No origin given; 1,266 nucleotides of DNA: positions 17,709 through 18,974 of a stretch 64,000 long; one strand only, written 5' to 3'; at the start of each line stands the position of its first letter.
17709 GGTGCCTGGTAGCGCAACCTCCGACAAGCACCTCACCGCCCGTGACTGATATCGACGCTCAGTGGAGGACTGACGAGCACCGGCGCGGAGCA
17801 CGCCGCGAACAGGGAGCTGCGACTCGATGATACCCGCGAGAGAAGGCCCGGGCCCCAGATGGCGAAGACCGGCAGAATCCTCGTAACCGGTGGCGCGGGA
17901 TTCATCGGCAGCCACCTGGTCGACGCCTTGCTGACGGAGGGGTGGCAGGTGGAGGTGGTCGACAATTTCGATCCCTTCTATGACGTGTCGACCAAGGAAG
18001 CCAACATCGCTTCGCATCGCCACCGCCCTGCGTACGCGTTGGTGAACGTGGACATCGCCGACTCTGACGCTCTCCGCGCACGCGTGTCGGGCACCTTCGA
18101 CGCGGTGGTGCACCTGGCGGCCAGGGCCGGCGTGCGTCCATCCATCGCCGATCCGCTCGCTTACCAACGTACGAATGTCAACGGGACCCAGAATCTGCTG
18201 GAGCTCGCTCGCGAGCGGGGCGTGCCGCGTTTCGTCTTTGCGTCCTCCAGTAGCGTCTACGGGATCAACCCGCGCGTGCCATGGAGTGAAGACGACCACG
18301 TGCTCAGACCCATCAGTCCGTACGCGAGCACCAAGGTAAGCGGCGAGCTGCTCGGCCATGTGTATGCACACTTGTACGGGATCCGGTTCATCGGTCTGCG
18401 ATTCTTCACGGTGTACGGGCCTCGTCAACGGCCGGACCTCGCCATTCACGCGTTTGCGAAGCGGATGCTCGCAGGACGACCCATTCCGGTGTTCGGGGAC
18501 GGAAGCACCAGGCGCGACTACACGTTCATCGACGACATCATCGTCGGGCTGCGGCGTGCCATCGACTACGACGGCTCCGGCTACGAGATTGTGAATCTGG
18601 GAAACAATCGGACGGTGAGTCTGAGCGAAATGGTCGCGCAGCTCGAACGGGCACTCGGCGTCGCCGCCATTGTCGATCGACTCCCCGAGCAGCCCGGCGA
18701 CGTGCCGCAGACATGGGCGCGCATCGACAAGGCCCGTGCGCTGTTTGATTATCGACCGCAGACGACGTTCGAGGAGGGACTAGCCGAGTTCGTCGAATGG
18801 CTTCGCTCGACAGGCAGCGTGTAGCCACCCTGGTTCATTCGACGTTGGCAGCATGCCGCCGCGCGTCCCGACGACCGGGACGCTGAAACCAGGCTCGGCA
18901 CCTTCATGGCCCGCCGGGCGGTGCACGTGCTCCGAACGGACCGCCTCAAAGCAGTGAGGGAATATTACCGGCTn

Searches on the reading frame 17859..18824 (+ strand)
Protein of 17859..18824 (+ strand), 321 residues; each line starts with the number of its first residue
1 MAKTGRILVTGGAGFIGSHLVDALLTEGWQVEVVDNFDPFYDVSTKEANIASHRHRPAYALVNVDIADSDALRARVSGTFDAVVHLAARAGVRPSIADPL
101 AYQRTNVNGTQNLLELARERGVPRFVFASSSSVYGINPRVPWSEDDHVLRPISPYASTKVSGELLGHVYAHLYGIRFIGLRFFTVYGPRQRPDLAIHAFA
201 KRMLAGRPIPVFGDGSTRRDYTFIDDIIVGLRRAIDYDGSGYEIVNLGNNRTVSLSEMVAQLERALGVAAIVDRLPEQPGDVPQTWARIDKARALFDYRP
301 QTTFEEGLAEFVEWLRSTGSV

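Call 18: search_protein_families(library=pfam, proteins=[window:17859-18824:+], max_evalue=0.001)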
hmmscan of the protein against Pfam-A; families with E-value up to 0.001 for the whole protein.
window:17859-18824:+ (321 aa): 9 families
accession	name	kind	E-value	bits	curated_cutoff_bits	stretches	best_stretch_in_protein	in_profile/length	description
PF01370.27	Epimerase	-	2.7e-60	204.2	20.9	1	7-248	1-240/240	NAD dependent epimerase/dehydratase family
PF16363.11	GDP_Man_Dehyd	-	6.3e-58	197.2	27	1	8-310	1-331/332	GDP-mannose 4,6 dehydratase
PF01073.25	3Beta_HSD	-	1.2e-19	70.8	22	1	8-138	1-124/280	3-beta hydroxysteroid dehydrogenase/isomerase family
PF04321.23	RmlD_sub_bind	-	1.5e-15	57.5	27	1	6-188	2-154/287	RmlD substrate binding domain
PF02719.21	Polysacc_synt_2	-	3.1e-12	46.7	20.2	1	7-130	1-128/293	Polysaccharide biosynthesis protein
PF07993.18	NAD_binding_4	-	1.6e-10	41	20.1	1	71-138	80-145/258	Male sterility protein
PF13460.12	NAD_binding_10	-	1.8e-09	38.1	27.2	1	11-143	1-112/184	NAD(P)H-binding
PF05368.20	NmrA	-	2e-06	28.1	27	1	4-130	2-107/298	NmrA-like family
PF08659.16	KR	-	0.00015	22.2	22.6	1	5-133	1-140/180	KR domain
